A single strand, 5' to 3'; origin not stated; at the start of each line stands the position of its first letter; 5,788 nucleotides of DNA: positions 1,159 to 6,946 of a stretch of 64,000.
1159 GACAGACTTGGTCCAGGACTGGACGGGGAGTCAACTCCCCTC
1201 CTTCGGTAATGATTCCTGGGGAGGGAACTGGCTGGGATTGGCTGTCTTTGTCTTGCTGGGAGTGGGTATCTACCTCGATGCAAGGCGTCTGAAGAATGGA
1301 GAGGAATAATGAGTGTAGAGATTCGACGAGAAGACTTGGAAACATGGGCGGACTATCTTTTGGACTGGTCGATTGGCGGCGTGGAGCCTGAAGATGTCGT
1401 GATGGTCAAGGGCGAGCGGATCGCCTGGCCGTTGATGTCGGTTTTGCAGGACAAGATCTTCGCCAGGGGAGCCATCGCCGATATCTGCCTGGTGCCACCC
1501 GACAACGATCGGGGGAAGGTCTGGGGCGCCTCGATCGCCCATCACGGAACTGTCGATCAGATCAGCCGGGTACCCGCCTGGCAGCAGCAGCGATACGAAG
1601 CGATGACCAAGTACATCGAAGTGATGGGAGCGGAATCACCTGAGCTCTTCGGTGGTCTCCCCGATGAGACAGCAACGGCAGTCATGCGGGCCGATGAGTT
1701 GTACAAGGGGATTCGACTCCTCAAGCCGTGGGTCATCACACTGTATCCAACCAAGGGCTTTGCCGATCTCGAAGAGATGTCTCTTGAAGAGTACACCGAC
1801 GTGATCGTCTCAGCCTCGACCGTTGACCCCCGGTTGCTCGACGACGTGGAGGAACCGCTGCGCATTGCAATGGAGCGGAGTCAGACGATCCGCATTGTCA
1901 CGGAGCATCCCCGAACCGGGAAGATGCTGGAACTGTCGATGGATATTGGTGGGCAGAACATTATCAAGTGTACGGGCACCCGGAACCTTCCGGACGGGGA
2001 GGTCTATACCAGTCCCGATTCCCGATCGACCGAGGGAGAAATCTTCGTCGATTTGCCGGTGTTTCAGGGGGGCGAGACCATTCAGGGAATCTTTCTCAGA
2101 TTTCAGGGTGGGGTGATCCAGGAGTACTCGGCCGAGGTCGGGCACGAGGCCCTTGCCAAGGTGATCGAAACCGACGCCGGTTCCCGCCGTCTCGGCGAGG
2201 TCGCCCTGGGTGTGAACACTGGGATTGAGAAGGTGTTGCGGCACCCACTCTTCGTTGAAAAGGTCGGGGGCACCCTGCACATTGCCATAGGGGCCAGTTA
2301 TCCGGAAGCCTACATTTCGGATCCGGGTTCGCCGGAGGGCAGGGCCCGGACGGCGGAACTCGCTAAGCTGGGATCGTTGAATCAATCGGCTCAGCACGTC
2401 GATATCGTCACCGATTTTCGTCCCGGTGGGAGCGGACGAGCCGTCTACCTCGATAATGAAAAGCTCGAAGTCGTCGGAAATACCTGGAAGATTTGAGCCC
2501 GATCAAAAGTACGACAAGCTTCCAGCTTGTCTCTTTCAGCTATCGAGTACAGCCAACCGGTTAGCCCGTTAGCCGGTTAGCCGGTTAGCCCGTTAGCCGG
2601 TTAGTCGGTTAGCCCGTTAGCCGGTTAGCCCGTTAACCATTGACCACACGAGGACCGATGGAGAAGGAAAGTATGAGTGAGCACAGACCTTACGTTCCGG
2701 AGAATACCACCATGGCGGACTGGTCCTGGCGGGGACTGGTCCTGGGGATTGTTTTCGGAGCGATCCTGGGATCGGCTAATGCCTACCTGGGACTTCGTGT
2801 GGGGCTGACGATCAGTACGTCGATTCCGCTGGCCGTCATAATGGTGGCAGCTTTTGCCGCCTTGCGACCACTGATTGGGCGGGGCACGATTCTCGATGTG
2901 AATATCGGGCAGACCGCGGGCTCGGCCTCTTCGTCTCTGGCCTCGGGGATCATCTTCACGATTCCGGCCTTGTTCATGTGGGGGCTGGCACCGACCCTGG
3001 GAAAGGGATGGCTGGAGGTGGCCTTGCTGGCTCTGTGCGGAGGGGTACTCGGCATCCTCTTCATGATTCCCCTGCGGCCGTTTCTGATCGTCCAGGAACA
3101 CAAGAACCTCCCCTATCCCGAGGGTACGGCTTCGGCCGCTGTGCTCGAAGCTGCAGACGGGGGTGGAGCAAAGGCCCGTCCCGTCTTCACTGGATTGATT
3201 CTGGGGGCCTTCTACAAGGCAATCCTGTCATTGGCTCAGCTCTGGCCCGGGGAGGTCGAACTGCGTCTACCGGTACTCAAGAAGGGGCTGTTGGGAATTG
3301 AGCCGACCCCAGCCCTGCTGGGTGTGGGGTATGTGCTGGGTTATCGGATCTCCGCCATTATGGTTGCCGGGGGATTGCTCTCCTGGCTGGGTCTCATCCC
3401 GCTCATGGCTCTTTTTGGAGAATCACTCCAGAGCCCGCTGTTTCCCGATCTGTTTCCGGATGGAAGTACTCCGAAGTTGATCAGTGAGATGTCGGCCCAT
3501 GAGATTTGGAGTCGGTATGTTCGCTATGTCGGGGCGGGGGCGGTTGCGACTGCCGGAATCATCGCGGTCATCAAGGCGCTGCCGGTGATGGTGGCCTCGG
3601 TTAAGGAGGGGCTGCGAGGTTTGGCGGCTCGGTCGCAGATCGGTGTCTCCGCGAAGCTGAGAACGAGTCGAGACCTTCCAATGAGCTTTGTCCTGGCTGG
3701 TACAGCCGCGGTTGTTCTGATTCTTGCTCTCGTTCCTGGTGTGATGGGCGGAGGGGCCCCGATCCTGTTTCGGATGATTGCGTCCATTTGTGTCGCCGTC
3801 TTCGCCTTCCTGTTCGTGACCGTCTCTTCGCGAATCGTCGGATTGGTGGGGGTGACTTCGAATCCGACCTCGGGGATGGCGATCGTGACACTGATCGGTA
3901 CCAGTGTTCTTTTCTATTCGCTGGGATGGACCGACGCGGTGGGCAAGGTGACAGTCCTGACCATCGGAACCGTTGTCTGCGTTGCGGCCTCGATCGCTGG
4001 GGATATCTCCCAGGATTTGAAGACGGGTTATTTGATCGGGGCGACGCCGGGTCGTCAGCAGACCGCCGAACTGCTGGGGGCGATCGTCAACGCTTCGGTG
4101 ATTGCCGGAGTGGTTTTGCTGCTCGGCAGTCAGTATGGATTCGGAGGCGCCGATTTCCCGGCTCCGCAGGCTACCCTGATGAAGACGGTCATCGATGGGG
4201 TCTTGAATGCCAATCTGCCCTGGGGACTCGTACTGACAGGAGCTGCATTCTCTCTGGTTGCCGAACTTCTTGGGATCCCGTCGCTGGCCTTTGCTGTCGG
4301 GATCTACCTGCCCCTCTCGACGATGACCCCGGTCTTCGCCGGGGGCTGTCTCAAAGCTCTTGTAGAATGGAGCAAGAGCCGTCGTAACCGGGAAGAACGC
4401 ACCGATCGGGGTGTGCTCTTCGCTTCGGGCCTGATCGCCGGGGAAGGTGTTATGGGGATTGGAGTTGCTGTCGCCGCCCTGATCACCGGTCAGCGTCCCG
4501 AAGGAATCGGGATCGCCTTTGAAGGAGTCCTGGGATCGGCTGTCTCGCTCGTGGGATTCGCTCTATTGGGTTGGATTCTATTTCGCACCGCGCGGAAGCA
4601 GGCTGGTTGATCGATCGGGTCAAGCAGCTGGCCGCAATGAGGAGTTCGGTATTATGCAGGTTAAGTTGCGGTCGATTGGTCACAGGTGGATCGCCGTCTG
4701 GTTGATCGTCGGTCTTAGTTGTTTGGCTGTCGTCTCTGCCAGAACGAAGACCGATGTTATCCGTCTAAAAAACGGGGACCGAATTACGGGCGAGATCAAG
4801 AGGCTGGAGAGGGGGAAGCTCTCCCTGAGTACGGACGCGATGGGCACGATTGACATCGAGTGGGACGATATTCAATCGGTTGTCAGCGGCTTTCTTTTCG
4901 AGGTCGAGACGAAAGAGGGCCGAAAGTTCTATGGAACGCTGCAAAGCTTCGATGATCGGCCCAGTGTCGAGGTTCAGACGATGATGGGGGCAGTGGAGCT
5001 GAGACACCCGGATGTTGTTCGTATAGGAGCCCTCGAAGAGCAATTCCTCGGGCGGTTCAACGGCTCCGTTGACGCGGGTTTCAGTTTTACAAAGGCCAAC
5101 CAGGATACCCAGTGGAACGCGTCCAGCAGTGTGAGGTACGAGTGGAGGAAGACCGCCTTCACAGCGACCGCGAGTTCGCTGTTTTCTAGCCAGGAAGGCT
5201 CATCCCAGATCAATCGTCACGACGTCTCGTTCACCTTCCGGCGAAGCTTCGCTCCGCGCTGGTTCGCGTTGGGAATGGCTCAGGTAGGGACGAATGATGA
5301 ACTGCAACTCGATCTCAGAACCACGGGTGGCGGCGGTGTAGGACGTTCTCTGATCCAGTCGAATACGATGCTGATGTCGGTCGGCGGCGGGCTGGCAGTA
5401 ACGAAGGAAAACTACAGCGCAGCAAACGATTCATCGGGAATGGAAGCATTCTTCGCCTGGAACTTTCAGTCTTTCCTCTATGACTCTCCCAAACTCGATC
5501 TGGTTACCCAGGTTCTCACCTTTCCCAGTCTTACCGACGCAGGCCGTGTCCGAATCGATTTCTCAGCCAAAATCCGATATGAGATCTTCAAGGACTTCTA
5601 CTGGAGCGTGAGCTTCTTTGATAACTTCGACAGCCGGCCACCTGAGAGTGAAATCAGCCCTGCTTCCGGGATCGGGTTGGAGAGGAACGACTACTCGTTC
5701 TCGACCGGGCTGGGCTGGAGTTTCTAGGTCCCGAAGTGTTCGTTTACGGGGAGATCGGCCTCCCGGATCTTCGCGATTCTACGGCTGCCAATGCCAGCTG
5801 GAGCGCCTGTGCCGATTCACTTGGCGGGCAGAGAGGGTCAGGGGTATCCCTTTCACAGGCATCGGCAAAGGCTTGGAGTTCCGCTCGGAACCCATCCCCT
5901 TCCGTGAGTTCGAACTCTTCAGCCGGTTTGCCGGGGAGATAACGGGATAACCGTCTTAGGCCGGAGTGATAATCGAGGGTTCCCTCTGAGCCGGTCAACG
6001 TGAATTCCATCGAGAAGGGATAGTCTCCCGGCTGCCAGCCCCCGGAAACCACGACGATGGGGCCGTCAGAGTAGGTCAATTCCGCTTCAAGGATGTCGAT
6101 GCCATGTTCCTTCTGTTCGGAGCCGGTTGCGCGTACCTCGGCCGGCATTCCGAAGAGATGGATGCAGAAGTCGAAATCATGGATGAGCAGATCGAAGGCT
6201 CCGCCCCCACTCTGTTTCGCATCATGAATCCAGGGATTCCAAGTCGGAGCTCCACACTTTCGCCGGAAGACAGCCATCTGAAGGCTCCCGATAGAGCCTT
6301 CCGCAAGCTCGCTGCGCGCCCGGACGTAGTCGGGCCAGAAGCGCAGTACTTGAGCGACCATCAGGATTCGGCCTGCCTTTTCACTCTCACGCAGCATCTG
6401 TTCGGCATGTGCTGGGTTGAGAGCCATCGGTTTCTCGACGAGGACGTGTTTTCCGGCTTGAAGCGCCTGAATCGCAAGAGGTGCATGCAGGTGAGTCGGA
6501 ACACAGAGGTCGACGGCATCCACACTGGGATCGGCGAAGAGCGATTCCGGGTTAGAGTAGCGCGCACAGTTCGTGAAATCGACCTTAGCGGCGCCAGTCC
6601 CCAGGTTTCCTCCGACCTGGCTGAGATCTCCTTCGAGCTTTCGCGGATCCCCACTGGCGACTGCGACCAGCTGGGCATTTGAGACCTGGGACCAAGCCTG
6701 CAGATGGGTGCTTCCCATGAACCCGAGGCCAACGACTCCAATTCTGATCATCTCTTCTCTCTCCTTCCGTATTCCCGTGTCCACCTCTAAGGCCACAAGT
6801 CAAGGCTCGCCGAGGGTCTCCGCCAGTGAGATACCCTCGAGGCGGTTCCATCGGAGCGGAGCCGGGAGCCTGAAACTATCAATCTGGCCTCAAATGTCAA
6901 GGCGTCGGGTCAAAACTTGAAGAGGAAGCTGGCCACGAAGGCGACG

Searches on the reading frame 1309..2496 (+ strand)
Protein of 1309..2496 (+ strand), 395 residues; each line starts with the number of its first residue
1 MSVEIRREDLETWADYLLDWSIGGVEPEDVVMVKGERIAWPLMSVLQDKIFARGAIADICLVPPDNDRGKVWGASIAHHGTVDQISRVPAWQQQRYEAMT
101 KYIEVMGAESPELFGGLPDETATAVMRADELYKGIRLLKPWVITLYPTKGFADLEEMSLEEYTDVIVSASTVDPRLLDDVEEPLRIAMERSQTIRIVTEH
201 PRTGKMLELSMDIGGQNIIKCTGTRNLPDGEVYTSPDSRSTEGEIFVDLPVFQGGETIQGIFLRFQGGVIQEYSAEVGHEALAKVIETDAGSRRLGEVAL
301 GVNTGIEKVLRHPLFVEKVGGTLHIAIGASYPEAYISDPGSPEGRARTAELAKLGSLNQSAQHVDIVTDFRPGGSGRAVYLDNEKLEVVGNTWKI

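Call 28: search_protein_families(library=ncbifam, proteins=[window:1309-2496:+], max_evalue=0.00001)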
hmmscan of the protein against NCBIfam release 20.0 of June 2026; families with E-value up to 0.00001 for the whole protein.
window:1309-2496:+ (395 aa): 0 families

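Call 30: search_protein_families(library=pfam, proteins=[window:1309-2496:+], max_evalue=0.001)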
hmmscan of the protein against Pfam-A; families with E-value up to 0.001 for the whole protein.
window:1309-2496:+ (395 aa): 1 family
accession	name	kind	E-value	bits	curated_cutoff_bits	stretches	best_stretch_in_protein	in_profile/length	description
PF02073.20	Peptidase_M29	-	3.3e-45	155.1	27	1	8-367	3-381/406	Thermophilic metalloprotease (M29)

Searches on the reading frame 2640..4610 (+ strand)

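Call 28: search_protein_families(library=ncbifam, proteins=[window:2640-4610:+], max_evalue=0.00001)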
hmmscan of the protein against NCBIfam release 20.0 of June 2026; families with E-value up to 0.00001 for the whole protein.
window:2640-4610:+ (656 aa): 2 families
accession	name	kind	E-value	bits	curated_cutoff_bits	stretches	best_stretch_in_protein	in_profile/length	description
TIGR00733.1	TIGR00733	equivalog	1.6e-96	324.1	182.5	1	30-611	4-586/589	OPT family oligopeptide transporter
TIGR00728.1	OPT_sfam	superfamily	1.3e-54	185.9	128.35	1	23-608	12-652/659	OPT family oligopeptide transporter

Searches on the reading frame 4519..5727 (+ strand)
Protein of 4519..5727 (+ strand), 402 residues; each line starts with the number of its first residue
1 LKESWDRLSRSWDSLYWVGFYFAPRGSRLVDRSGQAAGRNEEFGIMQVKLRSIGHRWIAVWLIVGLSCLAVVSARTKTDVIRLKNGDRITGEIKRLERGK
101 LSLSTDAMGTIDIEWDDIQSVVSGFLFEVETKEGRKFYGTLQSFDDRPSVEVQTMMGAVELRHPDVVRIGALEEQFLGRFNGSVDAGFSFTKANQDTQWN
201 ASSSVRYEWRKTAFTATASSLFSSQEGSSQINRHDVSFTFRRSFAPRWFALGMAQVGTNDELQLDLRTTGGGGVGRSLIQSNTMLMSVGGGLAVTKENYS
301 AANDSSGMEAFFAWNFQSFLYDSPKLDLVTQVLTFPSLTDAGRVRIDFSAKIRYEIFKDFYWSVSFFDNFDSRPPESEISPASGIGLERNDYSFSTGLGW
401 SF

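Call 28: search_protein_families(library=ncbifam, proteins=[window:4519-5727:+], max_evalue=0.00001)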
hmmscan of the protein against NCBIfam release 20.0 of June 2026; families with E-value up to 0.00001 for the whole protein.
window:4519-5727:+ (402 aa): 0 families

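Call 30: search_protein_families(library=pfam, proteins=[window:4519-5727:+], max_evalue=0.001)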
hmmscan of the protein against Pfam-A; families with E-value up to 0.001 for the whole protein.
window:4519-5727:+ (402 aa): 1 family
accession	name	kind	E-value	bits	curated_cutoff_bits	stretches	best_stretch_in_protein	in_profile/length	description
PF04338.18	DUF481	-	4.7e-24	86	21.1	1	184-402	1-210/210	Protein of unknown function, DUF481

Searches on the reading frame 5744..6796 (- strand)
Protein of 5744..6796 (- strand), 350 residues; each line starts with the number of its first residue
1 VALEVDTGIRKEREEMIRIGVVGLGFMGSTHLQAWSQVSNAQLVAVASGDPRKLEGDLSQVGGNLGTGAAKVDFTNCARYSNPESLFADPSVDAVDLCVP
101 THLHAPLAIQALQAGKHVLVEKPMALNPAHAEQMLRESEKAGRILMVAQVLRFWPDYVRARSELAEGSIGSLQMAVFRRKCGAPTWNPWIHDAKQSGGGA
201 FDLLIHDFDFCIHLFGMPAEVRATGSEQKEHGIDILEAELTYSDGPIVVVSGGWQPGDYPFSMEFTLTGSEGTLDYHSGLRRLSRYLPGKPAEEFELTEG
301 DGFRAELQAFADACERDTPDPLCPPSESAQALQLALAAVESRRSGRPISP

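Call 28: search_protein_families(library=ncbifam, proteins=[window:5744-6796:-], max_evalue=0.00001)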
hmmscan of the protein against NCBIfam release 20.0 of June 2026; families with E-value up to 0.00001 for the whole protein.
window:5744-6796:- (350 aa): 9 families
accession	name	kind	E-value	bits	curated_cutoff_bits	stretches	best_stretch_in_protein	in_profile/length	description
TIGR04380.1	myo_inos_iolG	equivalog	3.2e-37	128.1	355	1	16-348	1-329/330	inositol 2-dehydrogenase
NF040723.1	UDP-GlcNAcDh_Arch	equivalog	4.3e-34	118.4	450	1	17-342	1-301/302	UDP-N-acetylglucosamine 3-dehydrogenase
NF008607.0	PRK11579.1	subfamily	7.4e-27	94.2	330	1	15-249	3-225/346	oxidoreductase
NF052479.1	LevoglcsnDh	equivalog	5.3e-23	81.3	650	1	16-224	3-211/386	levoglucosan dehydrogenase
NF041392.1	XylDh_Gfo6_Halo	equivalog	2.7e-12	46.2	350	1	11-172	11-163/350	D-xylose 1-dehydrogenase Gfo6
NF052679.1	InsChiInosDhIolG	equivalog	7.7e-11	41.6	540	1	17-175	3-151/343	bifunctional inositol 2-dehydrogenase/D-chiro-inositol 1-dehydrogenase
NF007574.0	PRK10206.1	equivalog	9.7e-11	41.3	352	1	80-260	54-234/345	oxidoreductase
NF058563.1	BT_2159_fam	equivalog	2.4e-08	33.4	650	1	17-174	1-145/350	disaccharide 3-dehydrogenase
NF058561.1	BT_2158_fam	equivalog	4.7e-06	25.4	750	1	72-127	75-132/487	glycoside 3-dehydrogenase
